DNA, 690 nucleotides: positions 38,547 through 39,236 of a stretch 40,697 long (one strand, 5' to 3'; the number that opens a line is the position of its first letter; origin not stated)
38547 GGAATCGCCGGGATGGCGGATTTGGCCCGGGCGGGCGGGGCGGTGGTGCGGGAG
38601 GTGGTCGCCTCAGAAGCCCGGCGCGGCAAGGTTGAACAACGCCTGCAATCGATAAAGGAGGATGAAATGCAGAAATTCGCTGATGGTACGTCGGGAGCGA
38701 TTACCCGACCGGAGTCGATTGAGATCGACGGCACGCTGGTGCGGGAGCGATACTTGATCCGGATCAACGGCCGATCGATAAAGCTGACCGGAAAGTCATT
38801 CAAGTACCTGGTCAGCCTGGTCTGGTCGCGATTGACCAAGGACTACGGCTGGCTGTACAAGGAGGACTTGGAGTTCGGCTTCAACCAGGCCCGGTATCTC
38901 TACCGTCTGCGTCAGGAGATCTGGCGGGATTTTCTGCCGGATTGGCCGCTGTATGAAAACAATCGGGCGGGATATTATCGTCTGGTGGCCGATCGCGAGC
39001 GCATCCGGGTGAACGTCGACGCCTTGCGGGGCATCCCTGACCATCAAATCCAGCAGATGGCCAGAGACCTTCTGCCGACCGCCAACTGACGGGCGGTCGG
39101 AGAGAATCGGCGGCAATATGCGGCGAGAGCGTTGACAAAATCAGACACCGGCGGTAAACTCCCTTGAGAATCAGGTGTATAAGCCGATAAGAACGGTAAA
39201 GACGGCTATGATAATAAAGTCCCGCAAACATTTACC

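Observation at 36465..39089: Bacterial Hel308/Ski2-like helicase with a DELQ motif II and an added OmpR/PhoB-type winged-helix DNA-binding domain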

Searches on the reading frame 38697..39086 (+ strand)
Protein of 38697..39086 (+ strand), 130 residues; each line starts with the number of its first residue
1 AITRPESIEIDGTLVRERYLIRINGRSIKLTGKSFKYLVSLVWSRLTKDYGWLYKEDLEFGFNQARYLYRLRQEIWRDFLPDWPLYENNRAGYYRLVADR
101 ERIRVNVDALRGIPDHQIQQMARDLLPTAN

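Call 19: search_solved_structures(query=A2, max_evalue=10, show_alignments=3)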
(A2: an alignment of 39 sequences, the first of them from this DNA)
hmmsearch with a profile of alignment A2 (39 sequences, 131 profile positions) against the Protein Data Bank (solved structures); distinct sequences matched with E-value up to 10: 8.
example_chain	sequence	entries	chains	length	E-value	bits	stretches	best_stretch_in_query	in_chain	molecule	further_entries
3qfh_A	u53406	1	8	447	0.004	20.3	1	24-71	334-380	Epidermin leader peptide processing serine protease EpiP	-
3t41_A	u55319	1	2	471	0.0049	20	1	24-71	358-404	Epidermin leader peptide processing serine protease EpiP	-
6is4_A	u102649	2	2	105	0.3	14.2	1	4-75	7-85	Response regulator ArlR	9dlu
6kyx_A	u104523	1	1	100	0.43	13.7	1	7-75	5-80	DNA-binding response regulator ArlR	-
9bgg_A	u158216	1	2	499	0.82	12.8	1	10-42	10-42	highly active truncation of GlcNAc-1-phosphotransferase, S1S3,N-acetylglucosamine-1-phosph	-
8ux4_AK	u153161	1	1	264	0.89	12.7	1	15-78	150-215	Small ribosomal subunit protein mS35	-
7s05_B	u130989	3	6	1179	0.94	12.6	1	10-85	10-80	N-acetylglucosamine-1-phosphotransferase subunits alpha/beta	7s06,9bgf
5mrc_YY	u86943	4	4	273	0.95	12.6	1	15-78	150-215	mS35 | Small ribosomal subunit protein mS35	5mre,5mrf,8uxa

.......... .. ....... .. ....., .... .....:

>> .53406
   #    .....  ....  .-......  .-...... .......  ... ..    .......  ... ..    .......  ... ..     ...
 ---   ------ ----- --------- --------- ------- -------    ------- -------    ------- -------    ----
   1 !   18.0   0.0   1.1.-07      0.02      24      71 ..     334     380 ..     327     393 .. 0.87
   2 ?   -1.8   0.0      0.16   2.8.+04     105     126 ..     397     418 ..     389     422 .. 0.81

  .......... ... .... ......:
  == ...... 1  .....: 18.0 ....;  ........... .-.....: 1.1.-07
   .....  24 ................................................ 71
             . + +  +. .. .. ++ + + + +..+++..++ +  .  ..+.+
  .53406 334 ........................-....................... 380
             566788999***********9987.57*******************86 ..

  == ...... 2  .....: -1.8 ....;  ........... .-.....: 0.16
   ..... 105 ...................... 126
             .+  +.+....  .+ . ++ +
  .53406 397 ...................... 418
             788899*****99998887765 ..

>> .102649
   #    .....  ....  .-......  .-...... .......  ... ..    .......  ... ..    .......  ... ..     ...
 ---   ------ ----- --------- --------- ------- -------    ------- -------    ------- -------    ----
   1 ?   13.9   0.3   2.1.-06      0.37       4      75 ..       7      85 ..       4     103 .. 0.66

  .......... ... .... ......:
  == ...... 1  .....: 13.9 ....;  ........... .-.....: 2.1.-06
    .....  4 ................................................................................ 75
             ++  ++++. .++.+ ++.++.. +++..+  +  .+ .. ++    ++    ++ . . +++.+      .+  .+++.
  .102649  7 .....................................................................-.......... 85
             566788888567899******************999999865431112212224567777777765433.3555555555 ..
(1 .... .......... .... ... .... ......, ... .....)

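Call 30: predict_structure(alignment_id=A2)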
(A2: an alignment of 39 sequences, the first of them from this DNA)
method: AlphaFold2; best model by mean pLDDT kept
length: 130 residues; sequences in the alignment: 39
mean_pLDDT: 90.9   pTM: 0.87
mean pLDDT of the five models: 90.9, 88.6, 88.3, 88.0, 87.0
residues with pLDDT >= 90: 101; 70-90: 23; 50-70: 3; < 50: 3
segments of 3 or more residues with pLDDT < 50: 128-130
pLDDT, mean of each block of 10 residues (from residue 1): 84 95 95 96 94 90 87 91 91 94 96 95 74
secondary structure, 60 per line:
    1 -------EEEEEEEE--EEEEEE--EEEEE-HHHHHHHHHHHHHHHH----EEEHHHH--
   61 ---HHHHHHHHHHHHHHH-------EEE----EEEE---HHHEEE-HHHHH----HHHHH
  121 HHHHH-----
elements in order: E8-15 E18-23 E26-30 H32-47 E52-54 H55-58 H64-78 E86-88 E93-96 E103-105 H107-111 H116-125

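Call 32: search_protein_representatives(alignment_id=A2)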
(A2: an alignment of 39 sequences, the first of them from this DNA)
Query: 39 sequences, 131 profile positions. Proteins with E-value up to 0.001 (for the whole library): 654; up to 1e-10: 303; up to 1e-30: 77. The best 150 are listed.
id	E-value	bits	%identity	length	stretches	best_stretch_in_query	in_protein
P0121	1.0e-54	200.2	-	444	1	4-130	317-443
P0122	1.4e-54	199.7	-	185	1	5-127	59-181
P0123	1.3e-53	196.6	-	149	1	3-123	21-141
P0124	3.1e-53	195.4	-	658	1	5-128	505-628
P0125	7.8e-53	194.1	-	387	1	4-127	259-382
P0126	1.7e-52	193.0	-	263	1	6-122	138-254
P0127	2.1e-52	192.7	-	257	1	4-123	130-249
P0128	2.6e-52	192.4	-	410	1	3-126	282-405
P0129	8.7e-52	190.7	-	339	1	5-128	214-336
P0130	1.3e-51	190.2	-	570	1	3-126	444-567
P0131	1.4e-51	190.1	-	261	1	4-128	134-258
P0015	1.7e-51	189.8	-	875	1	4-127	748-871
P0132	6.5e-51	187.9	-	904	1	5-124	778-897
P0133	7.1e-50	184.5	-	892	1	5-124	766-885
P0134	1.2e-49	183.8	-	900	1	4-128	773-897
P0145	1.1e-44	167.8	-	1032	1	5-125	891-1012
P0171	1.7e-35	138.1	-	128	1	7-127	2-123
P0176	6.5e-34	132.9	-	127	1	6-128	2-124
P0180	2.0e-33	131.3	-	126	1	7-123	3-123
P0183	6.4e-33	129.7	-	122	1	6-122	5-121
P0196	2.8e-30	121.2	-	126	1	6-120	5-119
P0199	1.2e-29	119.1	-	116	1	6-122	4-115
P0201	1.9e-29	118.4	-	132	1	5-125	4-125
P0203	3.1e-29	117.7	-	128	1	7-126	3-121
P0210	1.3e-27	112.5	-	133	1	6-120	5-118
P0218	4.0e-26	107.7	-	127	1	4-122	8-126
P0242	8.5e-23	96.9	-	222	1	5-126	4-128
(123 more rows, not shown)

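Call 33: fold_search(model_id=the predicted structure, library=pdb)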
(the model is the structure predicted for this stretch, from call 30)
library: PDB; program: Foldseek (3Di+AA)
matches with E <= 10: 187; with E <= 0.001: 0
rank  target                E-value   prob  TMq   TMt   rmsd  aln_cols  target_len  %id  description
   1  4b09_A                6.8e-03  1.00  0.49  0.31   9.3       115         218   18  Structure of unphosphorylated BaeR dimer (released 2013-07-10)
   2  5dcm_A                3.9e-02  0.94  0.38  0.48   5.6        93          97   22  Structure of a lantibiotic response regulator: C-terminal domain of the nisin resistance regulator NsrR (released 2016-07-06)
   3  2hwv                  4.7e-02  0.89  0.37  0.46   6.1        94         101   20  Crystal structure of an essential response regulator DNA binding domain, VicRc in Enterococcus faecalis, a member of the (released 2007-01-23)
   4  5ju7                  5.3e-02  0.99  0.48  0.57   5.7       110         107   14  DNA BINDING DOMAIN OF E.COLI CADC (released 2017-04-26)
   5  8uvx_B                6.8e-02  0.97  0.44  0.28   5.9       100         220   20  CosR DNA bound form I (released 2024-01-31)
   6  2pmu_D                7.2e-02  0.99  0.47  0.62   3.7        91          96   21  Crystal structure of the DNA-binding domain of PhoP (released 2008-02-26)
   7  5dcm_B                7.2e-02  0.97  0.44  0.56   4.1        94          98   21  Structure of a lantibiotic response regulator: C-terminal domain of the nisin resistance regulator NsrR (released 2016-07-06)
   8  4b09_B                7.7e-02  0.97  0.49  0.31   4.5       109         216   16  Structure of unphosphorylated BaeR dimer (released 2013-07-10)
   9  8hig_A                9.2e-02  0.89  0.42  0.54   6.2       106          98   20  Co-crystal structure of C-terminal DNA binding domain of Saccharopolyspora erythraea GlnR in complex with its cognate  (released 2023-11-22)
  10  5za3_B                9.7e-02  0.95  0.45  0.56   5.8       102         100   19  Structure of a C-terminal S. mutans response regulator VicR domain (released 2019-02-06)
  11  8hih_N                9.7e-02  0.91  0.43  0.28   5.8       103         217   19  Cryo-EM structure of Mycobacterium tuberculosis transcription initiation complex with transcription factor GlnR (released 2023-06-07)
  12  5vfa_B                1.0e-01  0.96  0.44  0.27   6.4       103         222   14  RitR Mutant - C128D (released 2018-04-11)
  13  2d1v                  1.1e-01  0.91  0.42  0.51   6.2       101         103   19  Crystal structure of DNA-binding domain of Bacillus subtilis YycF (released 2006-09-12)
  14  2pmu_F                1.2e-01  0.97  0.46  0.62   5.6        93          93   17  Crystal structure of the DNA-binding domain of PhoP (released 2008-02-26)
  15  1ys6_A                1.2e-01  0.97  0.47  0.28   5.8       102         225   19  Crystal structure of the response regulatory protein PrrA from Mycobacterium Tuberculosis (released 2006-02-07)
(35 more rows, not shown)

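Call 39: find_encoding_contigs(protein=P0171, flank=6000, max_places=3)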
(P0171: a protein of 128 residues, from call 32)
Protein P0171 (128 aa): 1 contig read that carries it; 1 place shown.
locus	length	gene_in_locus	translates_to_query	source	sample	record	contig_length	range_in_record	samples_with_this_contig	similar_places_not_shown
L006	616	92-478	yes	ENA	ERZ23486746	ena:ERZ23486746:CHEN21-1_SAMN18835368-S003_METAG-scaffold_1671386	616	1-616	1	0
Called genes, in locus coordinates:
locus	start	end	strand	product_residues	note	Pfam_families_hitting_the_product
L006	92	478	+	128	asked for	-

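Call 41: search_protein_families(library=pfam, alignment_id=A3, max_evalue=10)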
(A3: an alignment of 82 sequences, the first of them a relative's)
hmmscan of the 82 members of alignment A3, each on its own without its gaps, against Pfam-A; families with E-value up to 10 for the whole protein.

A. member 1, P0171 (128 aa): 1 family
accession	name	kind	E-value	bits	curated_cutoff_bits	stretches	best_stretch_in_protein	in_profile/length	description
PF19088.6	TUTase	-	0.12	12.5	25.8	1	62-116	46-97/138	TUTase nucleotidyltransferase domain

B. families by the number of members that match (of 82 scanned): 37 families (the first 25 are shown)
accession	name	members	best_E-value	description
PF22269.2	TagH_SH3-like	2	0.093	Teichoic acid transporter subunit TagH, SH3-like domain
PF20514.4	ROXA-like_wH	2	0.2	ROXA-like winged helix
PF02046.20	COX6A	1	0.007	Cytochrome c oxidase subunit VIa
PF20623.4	Sgo0707_N2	1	0.011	Sgo0707 N2 domain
PF00486.34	Trans_reg_C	1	0.011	Transcriptional regulatory protein, C terminal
PF14452.12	Multi_ubiq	1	0.022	Multiubiquitin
PF14044.11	NETI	1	0.03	NETI protein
PF25761.1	TPR_PATROL1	1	0.042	PATROL1-like, TPR repeats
PF12866.13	DUF3823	1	0.05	Protein of unknown function (DUF3823) N-terminal domain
PF14190.11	DUF4313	1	0.067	Domain of unknown function (DUF4313)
PF01835.25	MG2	1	0.077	MG2 domain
PF25719.1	UL145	1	0.085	Cytomegalovirus UL145 protein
PF16817.10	DUF5073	1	0.093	Domain of unknown function (DUF5073)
PF22564.2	HAAS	1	0.095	HAAS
PF24027.1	DUF7338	1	0.096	Family of unknown function (DUF7338)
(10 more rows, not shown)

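Call 42: find_related_loci(query=A2, collection=genome_contigs, flank=9000)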
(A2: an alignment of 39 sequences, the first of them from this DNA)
Query A2 (130 aa) in genome_contigs; peptide patterns used: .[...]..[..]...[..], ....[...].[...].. (x = any residue, [..] = any of these).
198 stretches matched a pattern; 165 encode a relative of the query (tblastn E <= 1e-3); the best 80 are kept; 80 distinct loci.
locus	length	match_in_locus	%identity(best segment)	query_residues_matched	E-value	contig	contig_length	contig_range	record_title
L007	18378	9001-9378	78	2-127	4e-65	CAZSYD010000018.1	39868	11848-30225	MAG TPA_asm: uncultured Ignavibacteriales bacterium isolate binchicken_co228_521 genome assembly, contig: NODE_1125_leng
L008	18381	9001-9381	76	1-127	3e-64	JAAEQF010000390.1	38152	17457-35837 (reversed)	MAG: FCB group bacterium isolate Gpa_11 GpaG_CONTIG2208297, whole genome shotgun sequence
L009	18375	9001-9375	76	5-129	2e-63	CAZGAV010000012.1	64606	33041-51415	MAG TPA_asm: uncultured Ignavibacteriales bacterium isolate binchicken_co150_3 genome assembly, contig: NODE_818_length_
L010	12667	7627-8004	75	5-130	3e-63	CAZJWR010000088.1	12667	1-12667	MAG TPA_asm: uncultured Ignavibacteriales bacterium isolate SRP214966_co4_518 genome assembly, contig: NODE_4993_length_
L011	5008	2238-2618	76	2-128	2e-62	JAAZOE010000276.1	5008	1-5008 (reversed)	MAG: Candidatus Zixiibacteriota bacterium isolate AS27yjCOA_31 104845_AS27, whole genome shotgun sequence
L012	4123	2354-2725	75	5-128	3e-61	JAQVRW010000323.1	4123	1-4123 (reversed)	MAG: Candidatus Zixiibacteriota bacterium isolate STF1_26 NODE_93443_length_4123_cov_1.877628_Sandtown_F1, whole genome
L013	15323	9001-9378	75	5-130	7e-61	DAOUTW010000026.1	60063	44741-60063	MAG TPA_asm: Candidatus Zixiibacteriota bacterium isolate CSMAG_807 CSMAG_807_k141_232271_length_60063_cov_11.0201, whol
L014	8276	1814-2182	72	5-127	1e-59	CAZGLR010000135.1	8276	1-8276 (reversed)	MAG TPA_asm: uncultured Ignavibacteriales bacterium isolate SRP141376_co3_444 genome assembly, contig: NODE_23311_length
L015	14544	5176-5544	73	5-127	7e-58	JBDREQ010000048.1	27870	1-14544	MAG: Candidatus Zixiibacteriota bacterium isolate MEGAHIT-group-1.322 k141_12873069, whole genome shotgun sequence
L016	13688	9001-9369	70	5-127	1e-56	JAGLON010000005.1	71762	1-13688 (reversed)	MAG: Candidatus Zixiibacteriota bacterium isolate RS_7_36 ROV157_7.bin.36.fa_5, whole genome shotgun sequence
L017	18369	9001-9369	67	5-127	3e-54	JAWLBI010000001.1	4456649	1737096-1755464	MAG: Candidatus Zixiibacteriota bacterium isolate AC1.147 AC1.147.fa-1, whole genome shotgun sequence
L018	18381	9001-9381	57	1-127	6e-47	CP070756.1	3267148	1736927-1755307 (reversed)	MAG: Candidatus Zixiibacteriota bacterium isolate bin295 chromosome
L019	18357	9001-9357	61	3-121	1e-46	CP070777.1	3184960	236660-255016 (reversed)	MAG: Candidatus Zixiibacteriota bacterium isolate bin19 chromosome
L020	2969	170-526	59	3-121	3e-46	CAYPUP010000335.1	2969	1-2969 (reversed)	MAG TPA_asm: uncultured Ignavibacteriales bacterium isolate SRP118108_co4_313 genome assembly, contig: NODE_46666_length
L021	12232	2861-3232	59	5-128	1e-46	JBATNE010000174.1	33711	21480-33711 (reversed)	MAG: Candidatus Zixiibacteriota bacterium isolate MFD10473_ilm_asm_bin15 k127_284395, whole genome shotgun sequence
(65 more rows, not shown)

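Call 53: list_cluster_members(proteins=[P0176, P0180, P0183, P0196, P0199, P0201, P0203, P0210, P0218, P0242])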
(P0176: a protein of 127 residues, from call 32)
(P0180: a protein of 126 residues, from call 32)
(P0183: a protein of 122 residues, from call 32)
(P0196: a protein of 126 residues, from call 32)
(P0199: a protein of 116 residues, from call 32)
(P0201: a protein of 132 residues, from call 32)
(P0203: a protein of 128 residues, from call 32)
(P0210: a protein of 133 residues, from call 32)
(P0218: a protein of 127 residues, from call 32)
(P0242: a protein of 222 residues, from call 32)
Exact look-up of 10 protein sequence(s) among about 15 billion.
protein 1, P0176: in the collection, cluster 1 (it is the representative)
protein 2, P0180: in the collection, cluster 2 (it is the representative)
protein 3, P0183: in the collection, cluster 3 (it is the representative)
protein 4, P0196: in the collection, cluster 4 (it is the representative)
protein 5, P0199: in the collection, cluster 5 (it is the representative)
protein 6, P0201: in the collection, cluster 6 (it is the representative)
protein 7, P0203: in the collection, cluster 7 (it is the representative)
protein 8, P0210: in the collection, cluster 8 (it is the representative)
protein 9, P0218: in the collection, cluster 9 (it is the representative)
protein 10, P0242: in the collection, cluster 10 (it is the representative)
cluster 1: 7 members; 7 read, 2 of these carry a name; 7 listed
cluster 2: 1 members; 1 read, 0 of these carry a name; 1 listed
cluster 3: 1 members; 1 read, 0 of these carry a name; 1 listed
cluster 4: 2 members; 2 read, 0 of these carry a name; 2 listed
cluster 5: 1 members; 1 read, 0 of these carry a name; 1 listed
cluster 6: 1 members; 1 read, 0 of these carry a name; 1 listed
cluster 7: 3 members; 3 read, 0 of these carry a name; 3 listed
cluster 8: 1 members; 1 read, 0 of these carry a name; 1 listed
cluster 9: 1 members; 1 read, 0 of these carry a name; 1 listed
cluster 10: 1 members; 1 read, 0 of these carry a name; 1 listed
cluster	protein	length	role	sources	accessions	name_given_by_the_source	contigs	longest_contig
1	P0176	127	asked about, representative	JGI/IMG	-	-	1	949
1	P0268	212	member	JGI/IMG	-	hypothetical protein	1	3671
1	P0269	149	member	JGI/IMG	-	hypothetical protein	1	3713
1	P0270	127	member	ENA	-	-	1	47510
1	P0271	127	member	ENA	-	-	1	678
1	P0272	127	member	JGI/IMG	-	-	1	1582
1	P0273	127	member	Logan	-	-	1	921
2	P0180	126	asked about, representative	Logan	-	-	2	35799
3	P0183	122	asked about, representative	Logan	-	-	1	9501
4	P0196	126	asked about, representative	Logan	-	-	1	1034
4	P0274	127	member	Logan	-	-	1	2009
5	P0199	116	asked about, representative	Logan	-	-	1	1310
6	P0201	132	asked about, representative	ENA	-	-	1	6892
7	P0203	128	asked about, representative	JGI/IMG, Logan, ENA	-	-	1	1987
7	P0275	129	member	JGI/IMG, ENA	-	-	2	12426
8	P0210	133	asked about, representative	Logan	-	-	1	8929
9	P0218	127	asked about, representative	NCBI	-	-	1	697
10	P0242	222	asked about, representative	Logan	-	-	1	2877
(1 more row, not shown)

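Call 55: find_encoding_contigs(protein=P0180, flank=7000, max_places=2)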
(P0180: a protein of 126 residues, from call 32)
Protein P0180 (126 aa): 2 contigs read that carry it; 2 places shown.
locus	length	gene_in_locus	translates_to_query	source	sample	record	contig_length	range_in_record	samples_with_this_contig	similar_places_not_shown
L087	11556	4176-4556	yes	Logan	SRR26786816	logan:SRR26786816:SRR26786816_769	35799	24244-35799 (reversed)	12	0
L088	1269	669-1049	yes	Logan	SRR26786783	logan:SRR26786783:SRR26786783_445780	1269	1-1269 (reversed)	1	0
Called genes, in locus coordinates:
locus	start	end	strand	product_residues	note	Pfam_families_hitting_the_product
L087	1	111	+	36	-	?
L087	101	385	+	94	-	-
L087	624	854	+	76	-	-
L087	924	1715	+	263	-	-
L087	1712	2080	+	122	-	-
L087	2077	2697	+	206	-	PF00929:RNase_T, PF13482:RNase_H_2 (faint)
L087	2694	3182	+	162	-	-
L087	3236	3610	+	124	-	-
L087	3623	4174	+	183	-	PF19663:DUF6166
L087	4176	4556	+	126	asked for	-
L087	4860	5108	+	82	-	-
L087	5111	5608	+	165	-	-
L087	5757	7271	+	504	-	PF05876:GpA_ATPase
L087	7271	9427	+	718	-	PF04860:Phage_portal, PF04233:Phage_Mu_F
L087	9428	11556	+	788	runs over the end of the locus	PF04586:Peptidase_S78, PF05065:Phage_capsid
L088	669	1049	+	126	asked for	-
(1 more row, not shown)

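Call 56: find_encoding_contigs(protein=P0270, flank=7000, max_places=1)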
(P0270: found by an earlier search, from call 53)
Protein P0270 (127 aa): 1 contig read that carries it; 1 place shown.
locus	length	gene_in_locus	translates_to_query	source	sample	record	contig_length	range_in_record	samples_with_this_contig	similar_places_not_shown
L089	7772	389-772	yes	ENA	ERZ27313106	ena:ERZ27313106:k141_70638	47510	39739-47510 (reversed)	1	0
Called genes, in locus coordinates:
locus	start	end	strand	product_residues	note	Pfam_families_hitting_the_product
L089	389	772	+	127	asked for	-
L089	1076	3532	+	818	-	PF02190:LON_substr_bdg, PF00004:AAA, PF22667:Lon_lid, PF05362:Lon_C, PF13541:ChlI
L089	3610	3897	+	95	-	PF01713:Smr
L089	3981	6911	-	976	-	PF13860:FlgD_ig, PF18962:Por_Secre_tail (weak)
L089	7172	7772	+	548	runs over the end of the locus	PF00404:Dockerin_1 (weak)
